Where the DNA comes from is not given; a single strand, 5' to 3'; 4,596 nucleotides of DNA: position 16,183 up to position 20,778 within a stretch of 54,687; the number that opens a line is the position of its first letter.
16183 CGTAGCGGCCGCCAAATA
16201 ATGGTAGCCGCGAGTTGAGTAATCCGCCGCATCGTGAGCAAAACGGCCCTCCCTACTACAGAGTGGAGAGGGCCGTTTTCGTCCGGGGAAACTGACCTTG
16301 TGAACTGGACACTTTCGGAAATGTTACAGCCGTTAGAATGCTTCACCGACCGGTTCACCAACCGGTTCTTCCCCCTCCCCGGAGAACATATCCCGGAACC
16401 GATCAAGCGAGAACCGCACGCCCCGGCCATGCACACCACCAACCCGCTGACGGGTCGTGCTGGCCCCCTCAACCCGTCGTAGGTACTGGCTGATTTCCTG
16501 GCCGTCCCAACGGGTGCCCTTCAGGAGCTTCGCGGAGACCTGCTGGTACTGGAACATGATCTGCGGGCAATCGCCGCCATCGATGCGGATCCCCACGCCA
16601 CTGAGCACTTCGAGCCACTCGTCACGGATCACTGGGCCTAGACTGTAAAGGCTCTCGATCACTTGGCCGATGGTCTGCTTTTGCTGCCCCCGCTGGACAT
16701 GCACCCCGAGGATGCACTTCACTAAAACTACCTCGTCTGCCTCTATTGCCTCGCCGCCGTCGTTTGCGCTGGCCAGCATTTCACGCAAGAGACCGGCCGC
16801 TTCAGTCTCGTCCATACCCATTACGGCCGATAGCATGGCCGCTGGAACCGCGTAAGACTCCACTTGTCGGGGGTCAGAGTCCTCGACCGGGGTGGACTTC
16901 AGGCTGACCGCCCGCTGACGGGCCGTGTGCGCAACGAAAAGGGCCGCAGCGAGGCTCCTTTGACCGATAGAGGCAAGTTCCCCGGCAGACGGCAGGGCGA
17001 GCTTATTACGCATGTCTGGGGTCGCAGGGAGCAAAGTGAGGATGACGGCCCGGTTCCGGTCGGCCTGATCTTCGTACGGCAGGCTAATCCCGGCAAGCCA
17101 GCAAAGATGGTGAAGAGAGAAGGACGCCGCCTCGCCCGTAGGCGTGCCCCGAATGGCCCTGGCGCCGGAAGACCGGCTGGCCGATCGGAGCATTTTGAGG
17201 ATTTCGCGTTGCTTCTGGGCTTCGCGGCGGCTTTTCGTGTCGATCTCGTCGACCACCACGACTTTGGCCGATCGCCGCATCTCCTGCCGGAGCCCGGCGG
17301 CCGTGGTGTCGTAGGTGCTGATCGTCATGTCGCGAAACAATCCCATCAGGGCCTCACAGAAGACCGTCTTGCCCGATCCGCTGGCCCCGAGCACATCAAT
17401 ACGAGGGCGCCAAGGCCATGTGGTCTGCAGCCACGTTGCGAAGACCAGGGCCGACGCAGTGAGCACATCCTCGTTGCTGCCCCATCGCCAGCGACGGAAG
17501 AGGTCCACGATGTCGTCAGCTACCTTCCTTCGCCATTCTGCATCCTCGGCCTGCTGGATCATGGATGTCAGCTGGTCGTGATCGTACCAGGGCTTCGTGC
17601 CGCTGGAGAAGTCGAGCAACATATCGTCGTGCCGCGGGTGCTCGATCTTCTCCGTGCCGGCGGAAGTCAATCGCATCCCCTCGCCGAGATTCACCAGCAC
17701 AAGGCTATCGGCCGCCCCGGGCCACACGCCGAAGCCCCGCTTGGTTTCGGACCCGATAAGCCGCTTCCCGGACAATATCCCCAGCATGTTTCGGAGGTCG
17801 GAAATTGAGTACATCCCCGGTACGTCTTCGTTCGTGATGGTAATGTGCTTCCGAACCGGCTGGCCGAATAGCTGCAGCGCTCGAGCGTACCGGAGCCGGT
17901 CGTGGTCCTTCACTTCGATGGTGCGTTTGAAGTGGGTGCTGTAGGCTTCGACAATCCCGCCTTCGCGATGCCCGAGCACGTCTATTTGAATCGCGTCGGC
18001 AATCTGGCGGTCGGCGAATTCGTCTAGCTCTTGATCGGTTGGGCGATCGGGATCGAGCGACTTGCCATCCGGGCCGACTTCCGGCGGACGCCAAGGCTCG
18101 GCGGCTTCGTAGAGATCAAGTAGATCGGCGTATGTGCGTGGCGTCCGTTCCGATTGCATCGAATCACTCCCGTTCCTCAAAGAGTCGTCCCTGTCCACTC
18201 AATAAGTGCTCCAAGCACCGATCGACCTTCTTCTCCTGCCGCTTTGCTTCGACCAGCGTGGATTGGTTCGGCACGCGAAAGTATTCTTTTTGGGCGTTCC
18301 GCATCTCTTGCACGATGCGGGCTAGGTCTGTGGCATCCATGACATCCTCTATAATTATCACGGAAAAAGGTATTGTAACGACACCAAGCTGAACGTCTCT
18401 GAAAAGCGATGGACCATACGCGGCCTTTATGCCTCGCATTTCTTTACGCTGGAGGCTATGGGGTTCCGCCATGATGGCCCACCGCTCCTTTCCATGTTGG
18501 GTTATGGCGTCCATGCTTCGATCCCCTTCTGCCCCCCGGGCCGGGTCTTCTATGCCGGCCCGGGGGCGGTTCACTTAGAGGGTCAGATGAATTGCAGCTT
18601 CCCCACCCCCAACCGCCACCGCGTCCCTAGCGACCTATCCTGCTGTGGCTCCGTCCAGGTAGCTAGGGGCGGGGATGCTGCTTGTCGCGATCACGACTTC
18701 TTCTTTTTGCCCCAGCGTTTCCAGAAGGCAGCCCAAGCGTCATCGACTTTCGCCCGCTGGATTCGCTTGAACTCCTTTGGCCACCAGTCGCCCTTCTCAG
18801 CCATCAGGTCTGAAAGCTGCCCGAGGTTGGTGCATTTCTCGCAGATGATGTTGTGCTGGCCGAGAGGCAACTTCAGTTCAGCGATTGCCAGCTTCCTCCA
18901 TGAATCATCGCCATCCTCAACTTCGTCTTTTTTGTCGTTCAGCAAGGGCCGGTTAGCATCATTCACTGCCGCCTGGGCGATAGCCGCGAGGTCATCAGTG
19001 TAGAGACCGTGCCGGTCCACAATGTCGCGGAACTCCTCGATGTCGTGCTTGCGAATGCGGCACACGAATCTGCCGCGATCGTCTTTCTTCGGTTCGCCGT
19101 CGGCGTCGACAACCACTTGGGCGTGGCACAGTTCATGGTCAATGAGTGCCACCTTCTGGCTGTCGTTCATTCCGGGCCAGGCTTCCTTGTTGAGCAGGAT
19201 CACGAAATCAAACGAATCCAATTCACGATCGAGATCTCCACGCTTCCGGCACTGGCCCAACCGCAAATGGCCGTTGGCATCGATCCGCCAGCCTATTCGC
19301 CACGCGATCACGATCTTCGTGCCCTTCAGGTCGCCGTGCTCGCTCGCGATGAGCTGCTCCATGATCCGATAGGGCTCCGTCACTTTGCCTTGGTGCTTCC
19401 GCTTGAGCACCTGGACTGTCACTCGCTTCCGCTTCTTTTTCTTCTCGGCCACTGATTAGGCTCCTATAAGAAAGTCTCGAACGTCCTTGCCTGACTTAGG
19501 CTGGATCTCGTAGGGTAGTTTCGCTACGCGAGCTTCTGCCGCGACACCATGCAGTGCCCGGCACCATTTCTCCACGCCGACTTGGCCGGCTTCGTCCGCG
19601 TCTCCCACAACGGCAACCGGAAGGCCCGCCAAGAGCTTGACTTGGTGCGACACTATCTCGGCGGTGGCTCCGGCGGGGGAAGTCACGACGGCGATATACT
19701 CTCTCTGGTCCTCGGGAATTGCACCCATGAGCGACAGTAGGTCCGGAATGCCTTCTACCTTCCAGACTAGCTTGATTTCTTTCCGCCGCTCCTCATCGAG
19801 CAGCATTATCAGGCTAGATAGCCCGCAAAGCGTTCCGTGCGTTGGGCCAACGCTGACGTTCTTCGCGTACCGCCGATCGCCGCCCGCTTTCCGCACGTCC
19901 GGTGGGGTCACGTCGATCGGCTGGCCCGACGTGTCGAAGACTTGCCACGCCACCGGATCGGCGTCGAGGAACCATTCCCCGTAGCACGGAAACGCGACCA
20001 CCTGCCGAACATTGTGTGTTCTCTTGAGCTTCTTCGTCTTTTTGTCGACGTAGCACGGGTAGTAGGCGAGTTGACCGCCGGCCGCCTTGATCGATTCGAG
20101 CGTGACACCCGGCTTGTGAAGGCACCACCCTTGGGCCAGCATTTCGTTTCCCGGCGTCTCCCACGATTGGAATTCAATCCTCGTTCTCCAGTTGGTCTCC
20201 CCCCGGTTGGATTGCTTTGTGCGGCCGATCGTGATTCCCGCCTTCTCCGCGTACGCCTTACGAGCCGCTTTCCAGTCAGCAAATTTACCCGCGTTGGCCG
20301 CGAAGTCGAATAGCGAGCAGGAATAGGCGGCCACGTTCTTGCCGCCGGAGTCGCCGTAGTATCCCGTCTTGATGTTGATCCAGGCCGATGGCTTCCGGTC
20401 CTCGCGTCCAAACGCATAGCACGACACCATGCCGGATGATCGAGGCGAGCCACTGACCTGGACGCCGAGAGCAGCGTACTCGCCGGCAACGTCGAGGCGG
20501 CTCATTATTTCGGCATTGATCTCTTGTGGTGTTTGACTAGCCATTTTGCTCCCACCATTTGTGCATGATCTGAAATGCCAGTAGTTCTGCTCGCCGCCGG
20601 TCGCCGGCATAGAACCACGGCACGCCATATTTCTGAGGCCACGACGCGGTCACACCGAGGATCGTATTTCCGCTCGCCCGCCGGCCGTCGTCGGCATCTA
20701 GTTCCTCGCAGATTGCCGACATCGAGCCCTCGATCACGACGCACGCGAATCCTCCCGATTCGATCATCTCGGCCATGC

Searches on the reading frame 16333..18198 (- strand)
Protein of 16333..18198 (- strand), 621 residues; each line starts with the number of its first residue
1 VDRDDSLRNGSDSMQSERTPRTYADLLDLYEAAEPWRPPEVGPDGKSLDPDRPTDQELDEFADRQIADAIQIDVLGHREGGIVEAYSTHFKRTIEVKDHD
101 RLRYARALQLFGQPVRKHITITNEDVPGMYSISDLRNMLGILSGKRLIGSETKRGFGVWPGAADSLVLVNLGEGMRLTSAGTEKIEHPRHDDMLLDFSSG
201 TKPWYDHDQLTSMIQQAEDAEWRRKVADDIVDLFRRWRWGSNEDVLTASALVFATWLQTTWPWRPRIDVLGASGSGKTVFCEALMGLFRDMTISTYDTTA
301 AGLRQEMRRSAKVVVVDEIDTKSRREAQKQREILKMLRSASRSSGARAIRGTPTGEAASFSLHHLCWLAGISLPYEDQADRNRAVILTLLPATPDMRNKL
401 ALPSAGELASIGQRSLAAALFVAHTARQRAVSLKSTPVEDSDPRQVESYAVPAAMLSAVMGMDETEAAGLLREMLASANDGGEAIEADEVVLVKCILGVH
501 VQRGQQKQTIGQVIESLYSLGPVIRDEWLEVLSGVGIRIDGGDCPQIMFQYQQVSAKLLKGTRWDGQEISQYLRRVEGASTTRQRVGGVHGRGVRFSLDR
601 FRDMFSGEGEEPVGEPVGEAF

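Call 92: search_protein_families(library=phrogs, proteins=[window:16333-18198:-], max_evalue=0.001)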
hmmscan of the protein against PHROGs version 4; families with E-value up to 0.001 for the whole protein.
window:16333-18198:- (621 aa): 2 families
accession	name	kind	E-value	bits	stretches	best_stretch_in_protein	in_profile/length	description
phrog_21086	-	unknown function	4.9e-25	89.2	1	154-396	150-375/617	-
phrog_35358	-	DNA, RNA and nucleotide metabolism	2.3e-22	79.8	1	214-600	538-944/968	DNA primase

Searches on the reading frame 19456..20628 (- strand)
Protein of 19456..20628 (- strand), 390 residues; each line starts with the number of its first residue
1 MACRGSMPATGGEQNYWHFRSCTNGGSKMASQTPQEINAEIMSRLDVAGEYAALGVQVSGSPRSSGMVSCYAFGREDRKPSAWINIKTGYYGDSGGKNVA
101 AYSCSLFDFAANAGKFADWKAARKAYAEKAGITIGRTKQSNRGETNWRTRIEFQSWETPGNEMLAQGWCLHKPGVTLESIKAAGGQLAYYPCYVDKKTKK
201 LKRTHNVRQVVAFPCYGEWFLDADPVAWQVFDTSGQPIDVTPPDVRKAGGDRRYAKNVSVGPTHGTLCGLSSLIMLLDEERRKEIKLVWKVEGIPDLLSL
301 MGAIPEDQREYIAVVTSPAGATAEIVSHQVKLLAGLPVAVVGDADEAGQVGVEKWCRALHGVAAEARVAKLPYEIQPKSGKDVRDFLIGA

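Call 92: search_protein_families(library=phrogs, proteins=[window:19456-20628:-], max_evalue=0.001)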
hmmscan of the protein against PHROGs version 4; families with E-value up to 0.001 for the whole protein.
window:19456-20628:- (390 aa): 1 family
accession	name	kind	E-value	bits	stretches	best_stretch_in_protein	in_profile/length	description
phrog_239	-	DNA, RNA and nucleotide metabolism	1.2e-05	25.4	1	287-387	195-296/801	DNA primase/helicase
